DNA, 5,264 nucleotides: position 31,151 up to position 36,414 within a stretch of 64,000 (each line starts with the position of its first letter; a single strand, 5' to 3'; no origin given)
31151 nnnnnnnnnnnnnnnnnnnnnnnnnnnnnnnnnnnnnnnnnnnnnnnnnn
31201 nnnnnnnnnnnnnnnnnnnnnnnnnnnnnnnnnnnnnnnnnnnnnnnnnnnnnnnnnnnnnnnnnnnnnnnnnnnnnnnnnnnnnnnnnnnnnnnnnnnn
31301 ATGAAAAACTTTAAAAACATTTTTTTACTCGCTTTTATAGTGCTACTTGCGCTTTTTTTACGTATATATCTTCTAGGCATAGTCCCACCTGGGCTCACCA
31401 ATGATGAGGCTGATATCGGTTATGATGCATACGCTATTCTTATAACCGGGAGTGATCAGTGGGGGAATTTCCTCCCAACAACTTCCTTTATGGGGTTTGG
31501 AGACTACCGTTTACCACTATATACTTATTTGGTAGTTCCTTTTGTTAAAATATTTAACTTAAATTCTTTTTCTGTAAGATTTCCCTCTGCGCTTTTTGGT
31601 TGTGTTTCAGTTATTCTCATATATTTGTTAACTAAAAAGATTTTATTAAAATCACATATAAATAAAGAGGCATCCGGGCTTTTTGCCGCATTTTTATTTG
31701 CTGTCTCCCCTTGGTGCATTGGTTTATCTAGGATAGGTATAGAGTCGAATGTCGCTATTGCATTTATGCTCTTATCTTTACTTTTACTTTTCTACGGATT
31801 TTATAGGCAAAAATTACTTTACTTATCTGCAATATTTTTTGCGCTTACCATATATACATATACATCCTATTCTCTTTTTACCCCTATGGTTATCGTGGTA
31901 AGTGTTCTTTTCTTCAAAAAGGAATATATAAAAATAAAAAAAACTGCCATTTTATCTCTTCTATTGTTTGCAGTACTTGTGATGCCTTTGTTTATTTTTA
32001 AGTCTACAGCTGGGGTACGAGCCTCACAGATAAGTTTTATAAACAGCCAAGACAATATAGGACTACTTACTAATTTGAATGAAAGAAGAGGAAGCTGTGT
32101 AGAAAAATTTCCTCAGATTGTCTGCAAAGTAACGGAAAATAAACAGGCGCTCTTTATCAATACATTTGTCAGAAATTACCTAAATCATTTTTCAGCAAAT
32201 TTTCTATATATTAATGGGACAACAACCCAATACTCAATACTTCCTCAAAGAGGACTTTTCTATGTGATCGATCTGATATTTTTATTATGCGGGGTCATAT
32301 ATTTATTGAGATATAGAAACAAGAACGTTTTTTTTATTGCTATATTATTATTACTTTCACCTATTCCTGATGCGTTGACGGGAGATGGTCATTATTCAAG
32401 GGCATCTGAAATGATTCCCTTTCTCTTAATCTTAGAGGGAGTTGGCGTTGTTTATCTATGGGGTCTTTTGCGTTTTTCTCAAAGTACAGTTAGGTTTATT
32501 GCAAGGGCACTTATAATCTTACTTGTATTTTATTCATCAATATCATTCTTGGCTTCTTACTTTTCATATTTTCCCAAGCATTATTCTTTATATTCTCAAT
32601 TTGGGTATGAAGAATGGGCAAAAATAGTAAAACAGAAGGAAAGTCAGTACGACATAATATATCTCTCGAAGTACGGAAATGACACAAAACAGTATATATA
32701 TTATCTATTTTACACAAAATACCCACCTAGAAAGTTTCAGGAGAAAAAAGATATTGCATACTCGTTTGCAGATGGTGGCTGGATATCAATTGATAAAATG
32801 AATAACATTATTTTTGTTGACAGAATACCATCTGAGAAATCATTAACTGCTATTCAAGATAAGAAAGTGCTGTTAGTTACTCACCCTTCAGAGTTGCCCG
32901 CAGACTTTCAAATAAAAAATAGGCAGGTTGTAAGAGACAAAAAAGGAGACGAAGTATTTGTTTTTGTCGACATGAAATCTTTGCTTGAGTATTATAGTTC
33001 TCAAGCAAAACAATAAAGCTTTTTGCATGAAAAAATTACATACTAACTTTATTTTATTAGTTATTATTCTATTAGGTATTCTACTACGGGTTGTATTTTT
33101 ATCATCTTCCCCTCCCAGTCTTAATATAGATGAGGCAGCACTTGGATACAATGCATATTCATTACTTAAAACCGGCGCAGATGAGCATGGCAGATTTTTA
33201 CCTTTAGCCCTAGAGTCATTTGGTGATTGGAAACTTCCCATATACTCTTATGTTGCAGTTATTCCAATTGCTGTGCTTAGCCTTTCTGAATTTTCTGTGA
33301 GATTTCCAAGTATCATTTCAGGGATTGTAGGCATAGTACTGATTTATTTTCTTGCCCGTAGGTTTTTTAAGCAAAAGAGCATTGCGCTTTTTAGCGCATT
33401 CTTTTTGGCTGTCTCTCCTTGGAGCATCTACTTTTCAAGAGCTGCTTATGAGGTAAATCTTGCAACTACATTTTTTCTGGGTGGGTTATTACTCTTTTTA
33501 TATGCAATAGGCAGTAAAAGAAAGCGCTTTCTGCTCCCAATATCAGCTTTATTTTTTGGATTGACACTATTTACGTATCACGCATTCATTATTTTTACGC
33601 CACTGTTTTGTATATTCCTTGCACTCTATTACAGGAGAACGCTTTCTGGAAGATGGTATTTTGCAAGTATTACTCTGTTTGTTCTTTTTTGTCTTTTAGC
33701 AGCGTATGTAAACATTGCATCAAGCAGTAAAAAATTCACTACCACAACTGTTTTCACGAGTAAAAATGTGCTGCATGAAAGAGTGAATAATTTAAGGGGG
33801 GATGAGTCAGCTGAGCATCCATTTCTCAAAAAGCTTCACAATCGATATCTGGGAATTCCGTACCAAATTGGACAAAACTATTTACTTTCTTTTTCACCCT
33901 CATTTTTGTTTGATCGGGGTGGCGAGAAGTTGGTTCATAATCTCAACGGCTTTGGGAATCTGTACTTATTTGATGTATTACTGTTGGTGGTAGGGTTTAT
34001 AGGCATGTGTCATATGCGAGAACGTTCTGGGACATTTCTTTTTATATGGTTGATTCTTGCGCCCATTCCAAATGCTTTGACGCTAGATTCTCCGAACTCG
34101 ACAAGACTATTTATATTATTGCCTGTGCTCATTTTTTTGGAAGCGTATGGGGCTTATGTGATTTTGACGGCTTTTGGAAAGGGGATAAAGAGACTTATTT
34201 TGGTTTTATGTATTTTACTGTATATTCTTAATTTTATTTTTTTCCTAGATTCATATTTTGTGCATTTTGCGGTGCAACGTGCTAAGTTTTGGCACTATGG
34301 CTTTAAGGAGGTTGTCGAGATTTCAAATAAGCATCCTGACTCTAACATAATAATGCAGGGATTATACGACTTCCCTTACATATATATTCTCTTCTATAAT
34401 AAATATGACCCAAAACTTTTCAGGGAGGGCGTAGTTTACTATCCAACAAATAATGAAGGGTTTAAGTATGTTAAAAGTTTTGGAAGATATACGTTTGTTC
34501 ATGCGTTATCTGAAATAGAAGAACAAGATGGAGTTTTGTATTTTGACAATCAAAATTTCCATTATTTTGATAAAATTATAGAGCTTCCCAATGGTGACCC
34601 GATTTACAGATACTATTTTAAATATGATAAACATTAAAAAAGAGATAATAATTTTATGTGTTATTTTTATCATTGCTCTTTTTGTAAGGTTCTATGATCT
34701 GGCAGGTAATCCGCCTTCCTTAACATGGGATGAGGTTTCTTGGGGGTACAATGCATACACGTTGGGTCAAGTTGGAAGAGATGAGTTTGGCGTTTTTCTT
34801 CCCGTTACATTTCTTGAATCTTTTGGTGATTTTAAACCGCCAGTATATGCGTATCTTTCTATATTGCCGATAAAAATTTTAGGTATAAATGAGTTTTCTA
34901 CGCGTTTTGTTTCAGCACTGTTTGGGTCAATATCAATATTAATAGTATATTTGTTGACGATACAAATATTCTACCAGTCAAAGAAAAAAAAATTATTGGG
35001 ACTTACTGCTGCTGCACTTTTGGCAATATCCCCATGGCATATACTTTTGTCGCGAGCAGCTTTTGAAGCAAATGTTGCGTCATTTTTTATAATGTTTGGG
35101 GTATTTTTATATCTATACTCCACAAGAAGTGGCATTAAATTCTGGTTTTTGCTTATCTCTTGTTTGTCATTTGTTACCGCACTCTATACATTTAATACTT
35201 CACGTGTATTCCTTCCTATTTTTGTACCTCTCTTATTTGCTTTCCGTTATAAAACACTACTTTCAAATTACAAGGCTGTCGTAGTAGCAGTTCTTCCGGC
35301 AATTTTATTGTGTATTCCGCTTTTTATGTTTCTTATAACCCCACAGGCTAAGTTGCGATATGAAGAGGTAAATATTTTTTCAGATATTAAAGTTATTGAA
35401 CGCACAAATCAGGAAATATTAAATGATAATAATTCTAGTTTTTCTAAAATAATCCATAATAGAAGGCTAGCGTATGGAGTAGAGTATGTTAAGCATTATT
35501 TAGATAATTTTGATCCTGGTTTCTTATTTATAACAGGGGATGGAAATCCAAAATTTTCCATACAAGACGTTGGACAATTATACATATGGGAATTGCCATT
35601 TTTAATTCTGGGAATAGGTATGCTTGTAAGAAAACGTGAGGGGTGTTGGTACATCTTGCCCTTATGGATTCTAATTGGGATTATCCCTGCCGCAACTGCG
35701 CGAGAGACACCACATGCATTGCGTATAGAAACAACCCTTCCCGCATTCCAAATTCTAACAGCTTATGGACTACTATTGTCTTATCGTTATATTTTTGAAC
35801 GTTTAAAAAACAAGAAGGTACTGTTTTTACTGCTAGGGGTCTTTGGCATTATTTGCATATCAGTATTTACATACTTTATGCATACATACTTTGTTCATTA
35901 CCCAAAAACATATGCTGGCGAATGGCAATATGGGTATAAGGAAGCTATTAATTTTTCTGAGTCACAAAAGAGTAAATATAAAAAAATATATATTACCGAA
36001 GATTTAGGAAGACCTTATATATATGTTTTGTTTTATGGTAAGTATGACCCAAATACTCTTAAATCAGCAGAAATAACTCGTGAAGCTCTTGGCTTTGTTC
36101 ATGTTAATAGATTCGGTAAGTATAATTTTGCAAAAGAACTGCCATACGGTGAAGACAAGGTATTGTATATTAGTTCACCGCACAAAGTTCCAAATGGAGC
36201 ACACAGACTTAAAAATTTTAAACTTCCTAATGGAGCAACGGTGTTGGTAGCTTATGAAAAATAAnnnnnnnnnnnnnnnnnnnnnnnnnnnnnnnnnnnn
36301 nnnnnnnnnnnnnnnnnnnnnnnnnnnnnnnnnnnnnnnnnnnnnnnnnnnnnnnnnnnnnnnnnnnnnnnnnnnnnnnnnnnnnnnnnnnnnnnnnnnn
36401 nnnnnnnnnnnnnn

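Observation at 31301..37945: Four-fold tandem array of PMT_2/GT39-like paralogs, with a second pair at 7336..10718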

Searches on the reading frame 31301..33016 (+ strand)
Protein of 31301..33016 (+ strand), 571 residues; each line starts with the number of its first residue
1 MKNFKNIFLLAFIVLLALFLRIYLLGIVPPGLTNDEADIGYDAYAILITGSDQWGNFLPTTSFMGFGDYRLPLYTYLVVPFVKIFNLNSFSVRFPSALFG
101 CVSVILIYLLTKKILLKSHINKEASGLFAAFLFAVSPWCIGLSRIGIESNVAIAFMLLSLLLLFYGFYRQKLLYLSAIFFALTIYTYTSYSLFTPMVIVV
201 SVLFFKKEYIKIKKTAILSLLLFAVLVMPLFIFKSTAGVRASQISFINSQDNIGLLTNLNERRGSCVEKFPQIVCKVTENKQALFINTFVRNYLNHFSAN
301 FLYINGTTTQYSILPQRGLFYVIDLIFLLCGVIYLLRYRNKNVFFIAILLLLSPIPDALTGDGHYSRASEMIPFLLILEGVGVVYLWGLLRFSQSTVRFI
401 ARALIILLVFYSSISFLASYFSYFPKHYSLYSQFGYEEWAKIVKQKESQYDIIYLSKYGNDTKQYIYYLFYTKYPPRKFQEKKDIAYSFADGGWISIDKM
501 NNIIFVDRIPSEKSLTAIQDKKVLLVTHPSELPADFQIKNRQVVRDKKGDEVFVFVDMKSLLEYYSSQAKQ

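Call 6: search_protein_families(library=pfam, proteins=[window:31301-33016:+], max_evalue=0.01)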
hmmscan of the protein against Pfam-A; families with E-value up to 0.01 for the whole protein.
window:31301-33016:+ (571 aa): 1 family
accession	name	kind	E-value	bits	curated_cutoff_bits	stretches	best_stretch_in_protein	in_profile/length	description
PF13231.12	PMT_2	-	5.4e-10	40.1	26.1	1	72-231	4-158/160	Dolichyl-phosphate-mannose-protein mannosyltransferase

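Call 66: search_protein_families(library=ncbifam, proteins=[window:31301-33016:+], max_evalue=0.01)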
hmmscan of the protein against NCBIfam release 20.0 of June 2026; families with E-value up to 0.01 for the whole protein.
window:31301-33016:+ (571 aa): 1 family
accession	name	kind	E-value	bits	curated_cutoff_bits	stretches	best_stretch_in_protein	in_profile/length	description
TIGR03663.1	TIGR03663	subfamily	3.4e-06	26.4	126.25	1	10-207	4-181/435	flippase activity-associated protein Agl23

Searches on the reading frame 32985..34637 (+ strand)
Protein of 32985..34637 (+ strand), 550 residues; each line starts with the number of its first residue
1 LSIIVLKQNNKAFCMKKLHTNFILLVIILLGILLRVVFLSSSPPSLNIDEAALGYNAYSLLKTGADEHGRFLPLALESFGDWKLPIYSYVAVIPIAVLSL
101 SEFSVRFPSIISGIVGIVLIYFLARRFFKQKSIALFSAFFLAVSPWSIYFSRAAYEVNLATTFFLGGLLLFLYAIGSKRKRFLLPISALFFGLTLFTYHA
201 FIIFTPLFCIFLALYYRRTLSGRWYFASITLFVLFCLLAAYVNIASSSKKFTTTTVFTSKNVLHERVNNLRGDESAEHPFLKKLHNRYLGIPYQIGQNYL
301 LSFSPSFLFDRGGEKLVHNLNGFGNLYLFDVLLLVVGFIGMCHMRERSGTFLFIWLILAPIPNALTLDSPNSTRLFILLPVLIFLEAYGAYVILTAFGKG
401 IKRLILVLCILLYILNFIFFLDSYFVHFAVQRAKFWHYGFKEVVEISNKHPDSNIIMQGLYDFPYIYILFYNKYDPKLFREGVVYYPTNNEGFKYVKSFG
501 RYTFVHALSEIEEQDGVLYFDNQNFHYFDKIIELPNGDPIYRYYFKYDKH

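Call 6: search_protein_families(library=pfam, proteins=[window:32985-34637:+], max_evalue=0.01)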
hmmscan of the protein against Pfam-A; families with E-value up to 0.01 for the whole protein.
window:32985-34637:+ (550 aa): 1 family
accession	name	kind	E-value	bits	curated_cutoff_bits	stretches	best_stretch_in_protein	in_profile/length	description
PF13231.12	PMT_2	-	6.3e-13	49.7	26.1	1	85-236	4-154/160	Dolichyl-phosphate-mannose-protein mannosyltransferase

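Call 66: search_protein_families(library=ncbifam, proteins=[window:33027-34637:+], max_evalue=0.01)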
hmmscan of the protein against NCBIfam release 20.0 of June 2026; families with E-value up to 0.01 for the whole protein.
window:33027-34637:+ (536 aa): 1 family
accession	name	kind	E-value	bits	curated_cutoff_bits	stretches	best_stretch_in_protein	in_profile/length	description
TIGR03663.1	TIGR03663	subfamily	1.6e-09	37.3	126.25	1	9-203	3-184/435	flippase activity-associated protein Agl23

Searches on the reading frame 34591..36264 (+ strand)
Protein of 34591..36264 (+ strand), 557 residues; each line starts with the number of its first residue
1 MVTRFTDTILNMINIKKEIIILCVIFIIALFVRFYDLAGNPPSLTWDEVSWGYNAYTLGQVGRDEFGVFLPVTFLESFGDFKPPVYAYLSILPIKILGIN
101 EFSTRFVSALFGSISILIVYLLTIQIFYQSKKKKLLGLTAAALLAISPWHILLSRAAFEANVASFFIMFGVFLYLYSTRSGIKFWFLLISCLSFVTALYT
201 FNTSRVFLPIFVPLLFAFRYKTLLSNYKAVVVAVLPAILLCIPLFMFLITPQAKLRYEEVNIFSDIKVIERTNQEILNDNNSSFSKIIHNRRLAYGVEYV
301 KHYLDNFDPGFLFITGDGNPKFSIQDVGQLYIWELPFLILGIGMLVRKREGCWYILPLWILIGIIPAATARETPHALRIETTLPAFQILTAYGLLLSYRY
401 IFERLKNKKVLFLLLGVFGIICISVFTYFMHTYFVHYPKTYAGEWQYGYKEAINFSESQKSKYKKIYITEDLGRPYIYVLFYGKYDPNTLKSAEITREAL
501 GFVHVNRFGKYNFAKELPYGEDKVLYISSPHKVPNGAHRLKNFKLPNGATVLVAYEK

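Call 6: search_protein_families(library=pfam, proteins=[window:34591-36264:+], max_evalue=0.01)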
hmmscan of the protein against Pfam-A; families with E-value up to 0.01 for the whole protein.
window:34591-36264:+ (557 aa): 2 families
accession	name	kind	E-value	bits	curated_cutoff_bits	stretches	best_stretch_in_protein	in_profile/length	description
PF02366.24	PMT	-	9e-09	35.7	22.7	1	24-248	2-234/245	Dolichyl-phosphate-mannose-protein mannosyltransferase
PF13231.12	PMT_2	-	8.7e-07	29.7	26.1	1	82-245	2-158/160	Dolichyl-phosphate-mannose-protein mannosyltransferase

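Call 30: search_solved_structures(query=window:34624-36264:+, max_evalue=10, show_alignments=5)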
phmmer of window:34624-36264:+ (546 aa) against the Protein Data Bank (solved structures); distinct sequences matched with E-value up to 10: 0.

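Call 66: search_protein_families(library=ncbifam, proteins=[window:34624-36264:+], max_evalue=0.01)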
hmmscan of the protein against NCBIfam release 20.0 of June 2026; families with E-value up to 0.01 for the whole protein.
window:34624-36264:+ (546 aa): 1 family
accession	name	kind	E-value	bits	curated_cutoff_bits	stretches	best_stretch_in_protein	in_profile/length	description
TIGR03663.1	TIGR03663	subfamily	5.8e-05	22.3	126.25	1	10-212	3-186/435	flippase activity-associated protein Agl23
